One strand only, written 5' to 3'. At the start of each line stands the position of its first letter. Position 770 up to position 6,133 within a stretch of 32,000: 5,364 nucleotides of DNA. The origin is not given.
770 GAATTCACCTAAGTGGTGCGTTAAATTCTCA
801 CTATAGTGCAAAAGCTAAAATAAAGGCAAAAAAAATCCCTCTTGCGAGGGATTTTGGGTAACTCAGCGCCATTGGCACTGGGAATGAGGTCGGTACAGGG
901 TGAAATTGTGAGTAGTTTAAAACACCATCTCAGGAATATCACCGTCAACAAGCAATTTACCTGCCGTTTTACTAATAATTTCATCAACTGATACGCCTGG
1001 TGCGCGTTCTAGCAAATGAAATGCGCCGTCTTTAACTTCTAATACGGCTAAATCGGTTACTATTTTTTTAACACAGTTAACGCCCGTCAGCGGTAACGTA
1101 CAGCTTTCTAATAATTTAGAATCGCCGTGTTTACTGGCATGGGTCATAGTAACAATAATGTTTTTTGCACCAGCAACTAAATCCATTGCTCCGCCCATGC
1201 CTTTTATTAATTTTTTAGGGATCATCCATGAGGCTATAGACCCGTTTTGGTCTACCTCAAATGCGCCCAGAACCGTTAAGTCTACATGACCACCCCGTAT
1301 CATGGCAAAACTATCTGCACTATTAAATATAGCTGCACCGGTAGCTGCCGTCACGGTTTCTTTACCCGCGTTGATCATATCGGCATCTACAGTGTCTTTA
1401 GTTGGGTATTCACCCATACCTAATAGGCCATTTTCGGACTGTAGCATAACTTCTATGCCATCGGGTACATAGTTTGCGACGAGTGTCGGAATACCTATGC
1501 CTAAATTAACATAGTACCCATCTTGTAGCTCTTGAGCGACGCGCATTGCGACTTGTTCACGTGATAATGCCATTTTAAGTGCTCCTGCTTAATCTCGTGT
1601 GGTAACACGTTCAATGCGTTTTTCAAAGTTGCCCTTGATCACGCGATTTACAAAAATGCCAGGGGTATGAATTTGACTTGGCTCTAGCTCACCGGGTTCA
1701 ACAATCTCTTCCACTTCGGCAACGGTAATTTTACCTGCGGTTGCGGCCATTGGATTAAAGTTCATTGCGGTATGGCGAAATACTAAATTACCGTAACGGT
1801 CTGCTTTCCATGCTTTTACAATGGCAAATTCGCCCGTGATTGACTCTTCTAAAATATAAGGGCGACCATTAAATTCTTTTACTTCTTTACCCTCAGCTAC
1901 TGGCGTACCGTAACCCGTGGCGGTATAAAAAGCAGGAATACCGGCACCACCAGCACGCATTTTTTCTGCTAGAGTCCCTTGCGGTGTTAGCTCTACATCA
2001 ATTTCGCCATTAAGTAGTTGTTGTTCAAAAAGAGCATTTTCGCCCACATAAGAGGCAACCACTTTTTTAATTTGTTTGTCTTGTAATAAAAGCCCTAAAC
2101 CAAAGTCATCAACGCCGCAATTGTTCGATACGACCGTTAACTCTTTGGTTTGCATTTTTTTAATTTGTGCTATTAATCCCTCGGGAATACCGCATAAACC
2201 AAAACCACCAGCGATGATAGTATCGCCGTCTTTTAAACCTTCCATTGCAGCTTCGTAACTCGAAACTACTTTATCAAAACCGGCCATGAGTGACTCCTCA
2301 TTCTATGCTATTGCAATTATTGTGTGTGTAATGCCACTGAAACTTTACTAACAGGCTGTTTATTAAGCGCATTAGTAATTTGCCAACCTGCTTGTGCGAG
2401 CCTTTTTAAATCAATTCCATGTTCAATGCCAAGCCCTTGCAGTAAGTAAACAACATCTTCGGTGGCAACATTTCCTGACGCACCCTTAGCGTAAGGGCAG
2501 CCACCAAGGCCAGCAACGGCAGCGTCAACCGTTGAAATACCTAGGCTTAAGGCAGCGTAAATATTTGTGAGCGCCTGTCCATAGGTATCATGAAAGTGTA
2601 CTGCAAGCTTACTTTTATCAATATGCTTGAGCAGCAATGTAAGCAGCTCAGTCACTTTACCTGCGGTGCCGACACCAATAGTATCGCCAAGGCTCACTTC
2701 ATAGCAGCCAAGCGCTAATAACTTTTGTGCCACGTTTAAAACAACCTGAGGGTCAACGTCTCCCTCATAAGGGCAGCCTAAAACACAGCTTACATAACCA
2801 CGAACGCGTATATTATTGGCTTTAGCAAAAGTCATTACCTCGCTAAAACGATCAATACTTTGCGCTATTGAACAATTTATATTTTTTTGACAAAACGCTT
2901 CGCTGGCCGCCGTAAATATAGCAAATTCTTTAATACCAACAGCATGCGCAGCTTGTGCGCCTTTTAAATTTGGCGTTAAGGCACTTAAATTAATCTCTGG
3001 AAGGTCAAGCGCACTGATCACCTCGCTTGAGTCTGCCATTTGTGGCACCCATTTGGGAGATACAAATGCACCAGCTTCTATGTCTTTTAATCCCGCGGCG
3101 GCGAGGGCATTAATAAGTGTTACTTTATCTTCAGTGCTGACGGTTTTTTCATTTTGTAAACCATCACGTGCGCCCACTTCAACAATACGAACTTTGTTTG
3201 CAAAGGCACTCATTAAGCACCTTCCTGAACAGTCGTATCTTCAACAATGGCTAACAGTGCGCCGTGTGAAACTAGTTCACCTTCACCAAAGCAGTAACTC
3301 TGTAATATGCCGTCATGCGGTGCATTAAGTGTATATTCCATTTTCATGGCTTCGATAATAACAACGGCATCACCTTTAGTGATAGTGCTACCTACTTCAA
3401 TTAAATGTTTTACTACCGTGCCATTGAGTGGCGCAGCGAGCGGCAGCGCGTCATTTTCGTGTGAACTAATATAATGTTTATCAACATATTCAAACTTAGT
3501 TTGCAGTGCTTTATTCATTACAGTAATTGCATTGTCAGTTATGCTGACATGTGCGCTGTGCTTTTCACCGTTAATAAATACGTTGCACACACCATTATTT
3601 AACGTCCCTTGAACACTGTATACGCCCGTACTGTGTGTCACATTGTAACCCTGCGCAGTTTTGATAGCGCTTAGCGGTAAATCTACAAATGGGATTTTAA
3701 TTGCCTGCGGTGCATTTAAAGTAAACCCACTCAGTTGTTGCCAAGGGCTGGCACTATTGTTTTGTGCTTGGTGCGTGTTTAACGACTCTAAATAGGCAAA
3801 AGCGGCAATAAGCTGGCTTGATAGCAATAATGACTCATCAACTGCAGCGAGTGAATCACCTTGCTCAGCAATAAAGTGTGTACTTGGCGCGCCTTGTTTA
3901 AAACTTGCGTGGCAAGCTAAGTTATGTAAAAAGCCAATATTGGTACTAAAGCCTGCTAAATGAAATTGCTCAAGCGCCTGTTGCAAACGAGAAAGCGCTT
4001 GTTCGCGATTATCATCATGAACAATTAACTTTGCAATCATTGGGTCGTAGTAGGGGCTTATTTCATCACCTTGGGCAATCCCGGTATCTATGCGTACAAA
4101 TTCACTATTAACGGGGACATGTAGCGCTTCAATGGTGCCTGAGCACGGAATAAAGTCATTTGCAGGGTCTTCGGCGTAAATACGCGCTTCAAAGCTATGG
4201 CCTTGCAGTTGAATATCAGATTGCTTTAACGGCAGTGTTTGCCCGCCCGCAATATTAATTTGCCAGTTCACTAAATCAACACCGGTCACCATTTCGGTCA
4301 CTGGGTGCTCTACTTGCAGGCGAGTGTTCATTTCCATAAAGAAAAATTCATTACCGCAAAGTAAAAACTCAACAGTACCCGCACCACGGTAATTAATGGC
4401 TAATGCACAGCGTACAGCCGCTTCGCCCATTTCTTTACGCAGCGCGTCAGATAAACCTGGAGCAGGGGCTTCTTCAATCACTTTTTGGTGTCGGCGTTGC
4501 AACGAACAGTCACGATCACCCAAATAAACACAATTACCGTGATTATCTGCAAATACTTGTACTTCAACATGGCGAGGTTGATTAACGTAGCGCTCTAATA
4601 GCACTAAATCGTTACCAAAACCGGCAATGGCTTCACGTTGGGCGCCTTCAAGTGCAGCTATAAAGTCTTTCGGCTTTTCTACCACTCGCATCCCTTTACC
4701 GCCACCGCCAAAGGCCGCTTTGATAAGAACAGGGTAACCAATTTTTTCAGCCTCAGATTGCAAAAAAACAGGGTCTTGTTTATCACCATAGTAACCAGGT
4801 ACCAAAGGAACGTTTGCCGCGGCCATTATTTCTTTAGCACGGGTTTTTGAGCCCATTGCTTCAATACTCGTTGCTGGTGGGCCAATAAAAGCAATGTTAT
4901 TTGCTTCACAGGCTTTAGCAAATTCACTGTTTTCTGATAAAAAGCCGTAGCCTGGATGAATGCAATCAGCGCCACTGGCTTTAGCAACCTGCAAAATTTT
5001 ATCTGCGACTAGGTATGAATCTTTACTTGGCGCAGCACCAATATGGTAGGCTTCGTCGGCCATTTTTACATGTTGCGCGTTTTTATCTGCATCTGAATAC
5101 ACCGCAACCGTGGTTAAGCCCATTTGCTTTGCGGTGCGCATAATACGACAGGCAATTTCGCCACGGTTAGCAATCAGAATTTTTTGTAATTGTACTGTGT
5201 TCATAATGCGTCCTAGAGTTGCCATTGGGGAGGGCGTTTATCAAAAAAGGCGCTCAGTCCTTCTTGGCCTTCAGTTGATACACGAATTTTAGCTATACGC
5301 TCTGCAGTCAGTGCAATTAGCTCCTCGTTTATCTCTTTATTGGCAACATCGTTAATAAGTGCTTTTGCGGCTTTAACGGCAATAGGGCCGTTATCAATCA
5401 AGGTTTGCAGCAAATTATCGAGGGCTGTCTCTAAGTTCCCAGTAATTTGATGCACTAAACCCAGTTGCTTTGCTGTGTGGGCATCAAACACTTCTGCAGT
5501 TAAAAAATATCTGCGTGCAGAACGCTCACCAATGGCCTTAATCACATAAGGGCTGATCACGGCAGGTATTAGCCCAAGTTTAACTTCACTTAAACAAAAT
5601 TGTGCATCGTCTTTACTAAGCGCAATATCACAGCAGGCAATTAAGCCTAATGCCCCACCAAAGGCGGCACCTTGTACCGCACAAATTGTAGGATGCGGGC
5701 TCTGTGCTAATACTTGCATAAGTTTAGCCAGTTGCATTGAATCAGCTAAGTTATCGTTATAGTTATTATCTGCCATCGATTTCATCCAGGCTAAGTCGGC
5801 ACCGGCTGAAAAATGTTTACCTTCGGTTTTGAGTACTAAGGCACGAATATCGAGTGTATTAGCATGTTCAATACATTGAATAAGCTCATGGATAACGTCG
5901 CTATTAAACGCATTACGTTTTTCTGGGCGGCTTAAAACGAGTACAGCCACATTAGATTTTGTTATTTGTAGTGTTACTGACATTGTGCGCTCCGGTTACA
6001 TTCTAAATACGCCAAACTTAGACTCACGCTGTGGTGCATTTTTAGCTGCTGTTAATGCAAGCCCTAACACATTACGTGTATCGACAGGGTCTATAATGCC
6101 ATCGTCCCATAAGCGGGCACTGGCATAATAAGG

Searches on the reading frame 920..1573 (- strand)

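Call 35: search_protein_families(library=pfam, proteins=[window:920-1573:-], max_evalue=0.00001)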
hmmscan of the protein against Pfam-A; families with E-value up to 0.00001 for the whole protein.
window:920-1573:- (218 aa): 1 family
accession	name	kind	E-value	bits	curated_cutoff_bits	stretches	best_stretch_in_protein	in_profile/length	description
PF01144.29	CoA_trans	-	2.8e-48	164.6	23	1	6-201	2-216/217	Coenzyme A transferase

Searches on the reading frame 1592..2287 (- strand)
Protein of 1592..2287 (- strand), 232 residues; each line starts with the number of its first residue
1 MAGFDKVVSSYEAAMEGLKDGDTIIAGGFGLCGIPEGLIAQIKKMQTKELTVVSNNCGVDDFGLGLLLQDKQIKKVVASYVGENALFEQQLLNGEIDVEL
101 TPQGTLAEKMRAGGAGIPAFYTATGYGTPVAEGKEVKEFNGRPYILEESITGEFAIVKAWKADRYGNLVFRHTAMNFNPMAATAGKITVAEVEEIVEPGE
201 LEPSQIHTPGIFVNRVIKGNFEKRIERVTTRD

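Call 35: search_protein_families(library=pfam, proteins=[window:1592-2287:-], max_evalue=0.00001)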
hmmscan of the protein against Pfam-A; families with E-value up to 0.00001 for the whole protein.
window:1592-2287:- (232 aa): 1 family
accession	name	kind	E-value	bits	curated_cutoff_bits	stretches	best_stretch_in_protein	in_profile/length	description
PF01144.29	CoA_trans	-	7e-75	251.6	23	1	12-218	6-216/217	Coenzyme A transferase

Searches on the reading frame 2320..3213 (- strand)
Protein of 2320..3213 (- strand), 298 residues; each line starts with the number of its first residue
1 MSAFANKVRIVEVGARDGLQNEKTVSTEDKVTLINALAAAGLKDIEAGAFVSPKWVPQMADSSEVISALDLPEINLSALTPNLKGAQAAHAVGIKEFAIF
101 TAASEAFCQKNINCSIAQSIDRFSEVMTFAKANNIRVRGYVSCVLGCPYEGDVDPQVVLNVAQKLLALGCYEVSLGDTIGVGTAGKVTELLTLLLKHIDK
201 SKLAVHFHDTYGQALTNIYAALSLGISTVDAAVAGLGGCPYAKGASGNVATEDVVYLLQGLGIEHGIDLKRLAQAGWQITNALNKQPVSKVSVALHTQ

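Call 35: search_protein_families(library=pfam, proteins=[window:2320-3213:-], max_evalue=0.00001)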
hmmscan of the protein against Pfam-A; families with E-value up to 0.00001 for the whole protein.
window:2320-3213:- (298 aa): 1 family
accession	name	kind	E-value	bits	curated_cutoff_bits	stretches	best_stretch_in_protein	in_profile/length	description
PF00682.25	HMGL-like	-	1.8e-52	178.8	29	1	7-275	1-256/260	HMGL-like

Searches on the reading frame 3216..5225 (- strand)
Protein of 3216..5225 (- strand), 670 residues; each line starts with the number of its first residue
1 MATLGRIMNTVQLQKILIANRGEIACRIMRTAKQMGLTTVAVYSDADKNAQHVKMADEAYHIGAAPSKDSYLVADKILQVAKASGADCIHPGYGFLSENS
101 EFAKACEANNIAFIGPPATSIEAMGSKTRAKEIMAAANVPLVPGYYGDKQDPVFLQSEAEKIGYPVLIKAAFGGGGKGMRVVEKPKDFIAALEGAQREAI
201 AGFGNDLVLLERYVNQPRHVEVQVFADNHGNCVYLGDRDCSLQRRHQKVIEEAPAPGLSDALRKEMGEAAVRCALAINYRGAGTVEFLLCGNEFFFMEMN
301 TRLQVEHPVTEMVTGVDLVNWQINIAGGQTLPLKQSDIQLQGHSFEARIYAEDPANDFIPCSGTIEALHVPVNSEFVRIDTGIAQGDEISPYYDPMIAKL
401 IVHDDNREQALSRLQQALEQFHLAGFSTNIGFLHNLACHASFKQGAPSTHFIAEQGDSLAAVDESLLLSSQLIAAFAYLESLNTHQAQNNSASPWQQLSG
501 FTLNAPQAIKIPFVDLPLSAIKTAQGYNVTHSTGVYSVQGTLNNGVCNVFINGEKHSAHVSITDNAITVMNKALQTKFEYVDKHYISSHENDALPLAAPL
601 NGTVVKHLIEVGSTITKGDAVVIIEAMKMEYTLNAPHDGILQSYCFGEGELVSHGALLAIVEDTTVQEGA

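Call 35: search_protein_families(library=pfam, proteins=[window:3216-5225:-], max_evalue=0.00001)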
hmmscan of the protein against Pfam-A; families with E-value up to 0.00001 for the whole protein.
window:3216-5225:- (670 aa): 6 families
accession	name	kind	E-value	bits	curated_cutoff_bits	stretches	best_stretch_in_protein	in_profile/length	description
PF02786.22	CPSase_L_D2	-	5.7e-75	251.9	19.8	1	127-332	2-209/211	Carbamoyl-phosphate synthase L chain, ATP binding domain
PF00289.28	Biotin_carb_N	-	1.2e-46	158.2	25.5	1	13-121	2-110/110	Biotin carboxylase, N-terminal domain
PF02785.25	Biotin_carb_C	-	4.7e-37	126.8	32.4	1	346-453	1-107/108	Biotin carboxylase C-terminal domain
PF00364.28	Biotin_lipoyl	-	1.3e-13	51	22.1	1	599-660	6-72/73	Biotin-requiring enzyme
PF02222.28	ATP-grasp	-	1e-07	32.2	27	1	152-302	19-162/179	ATP-grasp domain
PF07478.18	Dala_Dala_lig_C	-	1.3e-06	28.6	24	1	153-301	26-174/204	D-ala D-ala ligase C-terminus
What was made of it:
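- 917..9259 (-): Context: leucine catabolic (liu) cluster. Genes: MerR-type LiuR-like regulator, isovaleryl-CoA dehydrogenase-like, carboxyltransferase, enoyl-CoA hydratase, biotin carboxylase, HMG-CoA lyase-like, and CoA transferase A and B. Pfam assignments (call 35).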

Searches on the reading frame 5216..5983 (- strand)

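Call 35: search_protein_families(library=pfam, proteins=[window:5216-5983:-], max_evalue=0.00001)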
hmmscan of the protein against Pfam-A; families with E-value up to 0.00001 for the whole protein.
window:5216-5983:- (256 aa): 2 families
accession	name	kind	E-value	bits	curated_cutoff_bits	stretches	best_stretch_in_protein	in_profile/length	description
PF00378.25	ECH_1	-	6e-47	160.5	27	1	9-255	3-249/251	Enoyl-CoA hydratase/isomerase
PF16113.10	ECH_2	-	1.5e-21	77.8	27.2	1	13-231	2-223/335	Enoyl-CoA hydratase/isomerase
